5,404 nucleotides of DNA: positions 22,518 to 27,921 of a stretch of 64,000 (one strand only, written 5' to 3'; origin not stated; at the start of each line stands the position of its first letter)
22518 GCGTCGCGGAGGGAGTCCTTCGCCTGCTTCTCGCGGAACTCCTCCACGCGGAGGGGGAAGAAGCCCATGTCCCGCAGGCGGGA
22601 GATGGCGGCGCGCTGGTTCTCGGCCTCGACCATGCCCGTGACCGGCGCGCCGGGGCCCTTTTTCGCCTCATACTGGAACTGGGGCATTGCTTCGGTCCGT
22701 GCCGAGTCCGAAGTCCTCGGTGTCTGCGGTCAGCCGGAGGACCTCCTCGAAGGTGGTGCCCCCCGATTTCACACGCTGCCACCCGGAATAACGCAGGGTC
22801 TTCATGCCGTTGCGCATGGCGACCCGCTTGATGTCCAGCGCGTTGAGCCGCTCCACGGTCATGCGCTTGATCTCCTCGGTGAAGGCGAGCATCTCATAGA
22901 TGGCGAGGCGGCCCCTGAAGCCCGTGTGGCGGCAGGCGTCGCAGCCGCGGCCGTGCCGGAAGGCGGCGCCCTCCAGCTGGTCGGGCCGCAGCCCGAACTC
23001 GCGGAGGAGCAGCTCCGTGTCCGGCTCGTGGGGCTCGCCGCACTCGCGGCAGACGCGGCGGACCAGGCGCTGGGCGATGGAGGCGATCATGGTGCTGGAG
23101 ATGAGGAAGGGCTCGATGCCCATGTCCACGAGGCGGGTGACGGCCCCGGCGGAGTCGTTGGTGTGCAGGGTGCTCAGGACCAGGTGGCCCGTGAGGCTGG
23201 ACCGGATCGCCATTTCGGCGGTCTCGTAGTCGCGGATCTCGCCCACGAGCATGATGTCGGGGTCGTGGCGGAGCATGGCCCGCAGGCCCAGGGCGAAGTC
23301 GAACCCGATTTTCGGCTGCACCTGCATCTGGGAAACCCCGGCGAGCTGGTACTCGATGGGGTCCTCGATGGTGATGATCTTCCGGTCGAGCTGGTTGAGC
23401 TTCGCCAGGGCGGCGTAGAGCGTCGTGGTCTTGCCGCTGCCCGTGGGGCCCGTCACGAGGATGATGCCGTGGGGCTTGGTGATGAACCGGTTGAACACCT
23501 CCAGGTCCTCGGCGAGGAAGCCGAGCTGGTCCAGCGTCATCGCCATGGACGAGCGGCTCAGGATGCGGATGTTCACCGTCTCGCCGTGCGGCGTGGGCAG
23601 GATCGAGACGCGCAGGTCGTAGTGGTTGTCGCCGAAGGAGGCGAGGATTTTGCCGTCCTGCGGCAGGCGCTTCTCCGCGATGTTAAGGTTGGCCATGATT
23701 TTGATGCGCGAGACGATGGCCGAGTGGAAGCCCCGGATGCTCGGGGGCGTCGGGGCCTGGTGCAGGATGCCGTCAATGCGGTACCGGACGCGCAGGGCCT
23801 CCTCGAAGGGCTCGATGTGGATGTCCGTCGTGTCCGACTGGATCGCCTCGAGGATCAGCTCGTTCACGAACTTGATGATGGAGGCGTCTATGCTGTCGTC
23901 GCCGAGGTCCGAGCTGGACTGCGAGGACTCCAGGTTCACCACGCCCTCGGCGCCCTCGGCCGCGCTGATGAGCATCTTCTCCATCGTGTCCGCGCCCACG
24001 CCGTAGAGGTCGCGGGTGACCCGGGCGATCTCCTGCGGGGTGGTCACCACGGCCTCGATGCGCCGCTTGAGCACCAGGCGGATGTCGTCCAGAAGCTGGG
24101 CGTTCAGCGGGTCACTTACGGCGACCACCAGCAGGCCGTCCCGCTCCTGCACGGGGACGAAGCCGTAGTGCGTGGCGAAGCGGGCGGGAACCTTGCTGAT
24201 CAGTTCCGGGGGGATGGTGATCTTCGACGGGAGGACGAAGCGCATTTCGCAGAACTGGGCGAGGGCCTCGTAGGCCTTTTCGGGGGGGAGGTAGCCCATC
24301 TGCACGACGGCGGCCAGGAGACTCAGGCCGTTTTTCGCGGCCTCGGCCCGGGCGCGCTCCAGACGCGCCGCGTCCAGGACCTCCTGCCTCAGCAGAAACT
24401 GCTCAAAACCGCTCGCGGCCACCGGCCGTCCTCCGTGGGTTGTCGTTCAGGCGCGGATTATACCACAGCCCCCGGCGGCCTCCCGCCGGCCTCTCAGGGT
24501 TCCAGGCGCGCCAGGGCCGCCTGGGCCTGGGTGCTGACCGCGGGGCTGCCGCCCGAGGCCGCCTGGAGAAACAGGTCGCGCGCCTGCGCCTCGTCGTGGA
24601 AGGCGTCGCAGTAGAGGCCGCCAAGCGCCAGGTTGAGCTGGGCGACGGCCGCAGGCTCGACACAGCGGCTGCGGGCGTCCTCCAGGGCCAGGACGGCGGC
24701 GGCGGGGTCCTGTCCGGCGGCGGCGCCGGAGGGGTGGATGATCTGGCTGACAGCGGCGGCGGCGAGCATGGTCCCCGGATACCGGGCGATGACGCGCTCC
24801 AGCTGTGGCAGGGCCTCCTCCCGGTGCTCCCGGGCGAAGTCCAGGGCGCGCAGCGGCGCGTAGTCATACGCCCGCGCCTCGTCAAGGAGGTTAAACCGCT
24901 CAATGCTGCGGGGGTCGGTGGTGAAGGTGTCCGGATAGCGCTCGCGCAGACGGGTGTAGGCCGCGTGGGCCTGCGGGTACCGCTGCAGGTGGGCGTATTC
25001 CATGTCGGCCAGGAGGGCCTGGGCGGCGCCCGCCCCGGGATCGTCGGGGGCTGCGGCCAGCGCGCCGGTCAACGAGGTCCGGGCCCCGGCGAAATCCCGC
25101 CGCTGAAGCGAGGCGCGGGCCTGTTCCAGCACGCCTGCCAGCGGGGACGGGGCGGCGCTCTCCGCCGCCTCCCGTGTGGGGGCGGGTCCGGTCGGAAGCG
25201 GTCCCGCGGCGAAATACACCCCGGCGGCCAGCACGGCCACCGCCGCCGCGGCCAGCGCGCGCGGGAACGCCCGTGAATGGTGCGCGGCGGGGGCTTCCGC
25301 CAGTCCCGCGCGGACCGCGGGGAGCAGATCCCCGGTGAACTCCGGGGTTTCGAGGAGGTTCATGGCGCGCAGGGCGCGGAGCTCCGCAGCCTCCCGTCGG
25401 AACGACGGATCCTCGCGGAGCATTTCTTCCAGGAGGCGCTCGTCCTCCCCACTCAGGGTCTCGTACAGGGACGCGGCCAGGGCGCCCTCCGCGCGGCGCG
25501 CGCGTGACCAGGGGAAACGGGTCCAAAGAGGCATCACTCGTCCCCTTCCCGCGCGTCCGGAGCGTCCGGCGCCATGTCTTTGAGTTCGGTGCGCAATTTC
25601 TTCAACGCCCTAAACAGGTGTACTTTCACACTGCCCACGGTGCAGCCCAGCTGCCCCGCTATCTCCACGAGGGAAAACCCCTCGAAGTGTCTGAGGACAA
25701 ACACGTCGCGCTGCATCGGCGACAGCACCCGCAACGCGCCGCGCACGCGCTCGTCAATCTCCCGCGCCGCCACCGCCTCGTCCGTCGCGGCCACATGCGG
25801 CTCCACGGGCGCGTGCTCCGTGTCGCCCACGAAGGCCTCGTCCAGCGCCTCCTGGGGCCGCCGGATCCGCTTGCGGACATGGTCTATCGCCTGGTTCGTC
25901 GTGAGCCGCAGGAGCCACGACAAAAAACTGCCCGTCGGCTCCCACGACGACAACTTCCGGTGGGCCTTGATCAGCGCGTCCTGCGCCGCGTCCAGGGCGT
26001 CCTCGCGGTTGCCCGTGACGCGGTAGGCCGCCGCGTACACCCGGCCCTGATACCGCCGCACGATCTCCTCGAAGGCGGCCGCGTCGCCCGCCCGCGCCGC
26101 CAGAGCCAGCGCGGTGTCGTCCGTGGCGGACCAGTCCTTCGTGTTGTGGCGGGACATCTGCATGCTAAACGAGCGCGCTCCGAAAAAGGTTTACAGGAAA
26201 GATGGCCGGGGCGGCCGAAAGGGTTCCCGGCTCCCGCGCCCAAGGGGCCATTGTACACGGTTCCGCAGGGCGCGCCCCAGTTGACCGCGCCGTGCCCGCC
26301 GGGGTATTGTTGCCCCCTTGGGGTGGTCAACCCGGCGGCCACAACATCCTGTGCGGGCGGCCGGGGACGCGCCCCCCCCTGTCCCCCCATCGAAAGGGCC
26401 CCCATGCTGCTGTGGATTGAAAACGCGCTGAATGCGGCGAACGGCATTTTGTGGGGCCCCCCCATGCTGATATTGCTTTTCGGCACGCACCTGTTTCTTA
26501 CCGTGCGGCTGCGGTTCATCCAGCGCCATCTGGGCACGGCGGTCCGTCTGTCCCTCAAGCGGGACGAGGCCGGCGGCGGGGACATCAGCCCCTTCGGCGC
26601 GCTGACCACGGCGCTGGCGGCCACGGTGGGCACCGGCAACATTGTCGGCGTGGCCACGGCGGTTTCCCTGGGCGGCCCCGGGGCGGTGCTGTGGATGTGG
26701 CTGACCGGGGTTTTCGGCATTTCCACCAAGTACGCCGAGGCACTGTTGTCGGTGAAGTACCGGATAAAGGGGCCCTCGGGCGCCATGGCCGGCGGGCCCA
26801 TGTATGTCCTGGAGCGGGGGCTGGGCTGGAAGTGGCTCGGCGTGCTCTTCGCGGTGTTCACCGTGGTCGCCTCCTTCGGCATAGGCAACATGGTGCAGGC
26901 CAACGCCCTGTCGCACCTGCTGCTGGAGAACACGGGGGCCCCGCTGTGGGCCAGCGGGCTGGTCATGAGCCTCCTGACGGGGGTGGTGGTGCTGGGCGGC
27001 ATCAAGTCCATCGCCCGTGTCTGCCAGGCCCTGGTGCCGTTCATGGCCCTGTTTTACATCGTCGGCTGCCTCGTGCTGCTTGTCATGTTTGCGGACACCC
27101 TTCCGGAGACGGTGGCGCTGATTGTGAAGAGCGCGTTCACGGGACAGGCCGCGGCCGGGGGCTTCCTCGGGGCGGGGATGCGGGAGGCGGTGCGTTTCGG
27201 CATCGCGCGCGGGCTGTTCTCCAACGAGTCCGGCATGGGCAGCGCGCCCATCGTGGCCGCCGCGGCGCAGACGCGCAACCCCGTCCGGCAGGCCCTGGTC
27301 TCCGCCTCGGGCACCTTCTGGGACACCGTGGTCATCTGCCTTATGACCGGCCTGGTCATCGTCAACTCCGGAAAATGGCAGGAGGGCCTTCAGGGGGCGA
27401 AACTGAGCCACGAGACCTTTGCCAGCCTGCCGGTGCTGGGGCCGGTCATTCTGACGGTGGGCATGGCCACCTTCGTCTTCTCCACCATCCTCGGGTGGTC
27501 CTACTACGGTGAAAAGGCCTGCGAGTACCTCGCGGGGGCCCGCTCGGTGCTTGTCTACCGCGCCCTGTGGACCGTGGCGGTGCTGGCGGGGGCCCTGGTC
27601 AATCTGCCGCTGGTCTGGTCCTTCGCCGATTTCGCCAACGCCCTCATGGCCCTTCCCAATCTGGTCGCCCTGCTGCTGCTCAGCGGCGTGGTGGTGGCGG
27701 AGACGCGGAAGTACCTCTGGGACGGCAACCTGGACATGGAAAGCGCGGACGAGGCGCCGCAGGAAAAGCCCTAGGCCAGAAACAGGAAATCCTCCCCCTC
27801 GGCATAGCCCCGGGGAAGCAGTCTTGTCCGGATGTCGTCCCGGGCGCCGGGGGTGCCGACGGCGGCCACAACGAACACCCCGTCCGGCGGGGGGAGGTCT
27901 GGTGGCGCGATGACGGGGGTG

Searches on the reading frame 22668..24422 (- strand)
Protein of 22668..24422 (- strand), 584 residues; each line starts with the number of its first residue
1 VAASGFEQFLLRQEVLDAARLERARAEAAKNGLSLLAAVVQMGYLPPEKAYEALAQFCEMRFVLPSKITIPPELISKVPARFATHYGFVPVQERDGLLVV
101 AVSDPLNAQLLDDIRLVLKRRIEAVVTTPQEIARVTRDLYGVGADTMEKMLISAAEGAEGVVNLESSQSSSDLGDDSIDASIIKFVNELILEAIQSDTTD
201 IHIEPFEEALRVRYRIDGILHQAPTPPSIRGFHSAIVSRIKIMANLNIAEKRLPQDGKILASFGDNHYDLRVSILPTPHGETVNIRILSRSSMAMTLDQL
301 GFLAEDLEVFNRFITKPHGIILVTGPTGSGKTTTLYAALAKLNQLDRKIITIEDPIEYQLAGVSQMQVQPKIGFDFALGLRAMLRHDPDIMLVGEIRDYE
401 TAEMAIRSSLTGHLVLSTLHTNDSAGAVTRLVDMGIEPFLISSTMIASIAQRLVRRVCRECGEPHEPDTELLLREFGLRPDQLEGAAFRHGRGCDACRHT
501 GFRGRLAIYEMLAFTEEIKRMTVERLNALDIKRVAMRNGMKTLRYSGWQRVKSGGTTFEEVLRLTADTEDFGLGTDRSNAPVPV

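Call 54: find_homologous_proteins(query=window:22668-24422:-, max_evalue=1e-50)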
Query window:22668-24422:- (584 aa): 8000 proteins with E <= 1e-50 among 8000 candidates; the best 120 are listed.
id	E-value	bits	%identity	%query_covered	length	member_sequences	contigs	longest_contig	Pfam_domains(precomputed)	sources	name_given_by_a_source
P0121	0.0e+0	1263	98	100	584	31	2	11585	PF05157.21,PF00437.27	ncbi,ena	-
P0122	0.0e+0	1115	85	99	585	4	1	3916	PF05157.21,PF00437.27,PF13401.13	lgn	-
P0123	0.0e+0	1068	82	99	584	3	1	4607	PF05157.21,PF00437.27,PF13401.13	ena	-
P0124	0.0e+0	1065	81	99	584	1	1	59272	PF05157.21,PF00437.27,PF13401.13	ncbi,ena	-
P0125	0.0e+0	1056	81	99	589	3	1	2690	PF05157.21,PF00437.27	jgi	-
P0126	0.0e+0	1053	80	99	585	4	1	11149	PF05157.21,PF00437.27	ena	-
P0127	0.0e+0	1037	82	97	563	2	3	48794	PF05157.21,PF00437.27,PF13401.13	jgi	jgi:type II secretory ATPase GspE/PulE/Tfp pilus assembly ATPase PilB-like protein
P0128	2.3e-294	995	77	99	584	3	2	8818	PF05157.21,PF00437.27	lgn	-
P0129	1.5e-289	979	76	99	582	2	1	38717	PF05157.21,PF00437.27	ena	-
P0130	8.0e-289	977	76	99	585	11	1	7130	PF05157.21,PF00437.27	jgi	-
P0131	9.7e-289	977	76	99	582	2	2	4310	PF05157.21,PF00437.27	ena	-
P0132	1.8e-287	972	75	99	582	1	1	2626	PF05157.21,PF00437.27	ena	-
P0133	3.5e-287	972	74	99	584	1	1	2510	PF05157.21,PF00437.27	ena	-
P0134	1.6e-286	969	76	99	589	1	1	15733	PF05157.21,PF00437.27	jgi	-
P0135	2.6e-286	969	75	99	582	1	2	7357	PF05157.21,PF00437.27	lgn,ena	-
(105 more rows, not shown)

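Call 64: find_encoding_contigs(protein=P0121, flank=4000, max_places=3)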
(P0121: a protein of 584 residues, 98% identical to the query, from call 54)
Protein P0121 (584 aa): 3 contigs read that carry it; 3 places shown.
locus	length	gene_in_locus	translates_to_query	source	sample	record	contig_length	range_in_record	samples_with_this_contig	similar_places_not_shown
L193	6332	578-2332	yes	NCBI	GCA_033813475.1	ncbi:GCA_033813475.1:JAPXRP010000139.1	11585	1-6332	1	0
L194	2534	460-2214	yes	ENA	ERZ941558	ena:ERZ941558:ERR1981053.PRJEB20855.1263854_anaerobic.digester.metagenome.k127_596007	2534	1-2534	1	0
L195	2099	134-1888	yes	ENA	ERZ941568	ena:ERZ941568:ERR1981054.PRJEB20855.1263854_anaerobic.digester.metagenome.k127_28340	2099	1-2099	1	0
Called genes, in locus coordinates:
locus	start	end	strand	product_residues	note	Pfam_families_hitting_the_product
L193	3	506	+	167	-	?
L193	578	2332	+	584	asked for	PF05157:MshEN, PF00437:T2SSE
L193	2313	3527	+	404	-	PF28597:T2SSF_N, PF00482:T2SSF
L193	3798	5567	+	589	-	PF01268:FTHFS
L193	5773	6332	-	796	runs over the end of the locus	PF18582:HZS_alpha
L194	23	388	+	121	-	-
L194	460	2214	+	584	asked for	PF05157:MshEN, PF00437:T2SSE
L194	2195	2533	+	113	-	?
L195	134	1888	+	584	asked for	PF05157:MshEN, PF00437:T2SSE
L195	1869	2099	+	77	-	?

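Call 65: find_encoding_contigs(protein=P0124, flank=4000, max_places=2)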
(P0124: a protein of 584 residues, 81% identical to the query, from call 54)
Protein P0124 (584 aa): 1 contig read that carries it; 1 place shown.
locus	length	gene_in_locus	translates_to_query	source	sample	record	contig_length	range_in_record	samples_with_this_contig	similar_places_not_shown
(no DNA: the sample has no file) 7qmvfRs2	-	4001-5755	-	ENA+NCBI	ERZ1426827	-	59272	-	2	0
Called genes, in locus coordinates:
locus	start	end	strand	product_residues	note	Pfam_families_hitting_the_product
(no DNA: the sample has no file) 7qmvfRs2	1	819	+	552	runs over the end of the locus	PF22848:ASD1_dom, PF06964:Alpha-L-AF_C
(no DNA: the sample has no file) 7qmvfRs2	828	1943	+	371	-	PF00535:Glycos_transf_2, PF10111:Glyco_tranf_2_2, PF13641:Glyco_tranf_2_3 (weak)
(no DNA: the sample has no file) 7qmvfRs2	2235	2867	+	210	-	PF07638:Sigma70_ECF (faint), PF04542:Sigma70_r2, PF08281:Sigma70_r4_2, PF04545:Sigma70_r4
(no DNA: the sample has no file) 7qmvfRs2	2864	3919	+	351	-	-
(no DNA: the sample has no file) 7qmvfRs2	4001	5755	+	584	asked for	PF05157:MshEN, PF00437:T2SSE, PF13401:AAA_22 (faint)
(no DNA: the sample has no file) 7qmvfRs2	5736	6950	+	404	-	PF28597:T2SSF_N, PF00482:T2SSF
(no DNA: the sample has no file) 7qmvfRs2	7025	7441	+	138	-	PF07963:N_methyl (weak), PF08334:T2SSG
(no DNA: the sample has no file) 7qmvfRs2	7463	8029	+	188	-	PF07963:N_methyl (faint)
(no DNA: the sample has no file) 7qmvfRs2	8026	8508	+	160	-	-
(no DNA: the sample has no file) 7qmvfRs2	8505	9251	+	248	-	PF07963:N_methyl (weak)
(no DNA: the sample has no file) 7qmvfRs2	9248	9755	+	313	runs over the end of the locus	PF03934:T2SSK (faint), PF12836:HHH_3 (faint)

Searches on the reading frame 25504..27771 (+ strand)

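Call 73: search_protein_families(library=pfam, proteins=[window:25504-27771:+], max_evalue=0.00001)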
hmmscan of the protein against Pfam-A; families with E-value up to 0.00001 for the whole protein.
window:25504-27771:+ (756 aa): 1 family
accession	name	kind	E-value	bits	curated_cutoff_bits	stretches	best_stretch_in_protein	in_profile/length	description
PF01235.23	Na_Ala_symp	-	1.7e-134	449.5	24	1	353-740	5-382/392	Sodium:alanine symporter family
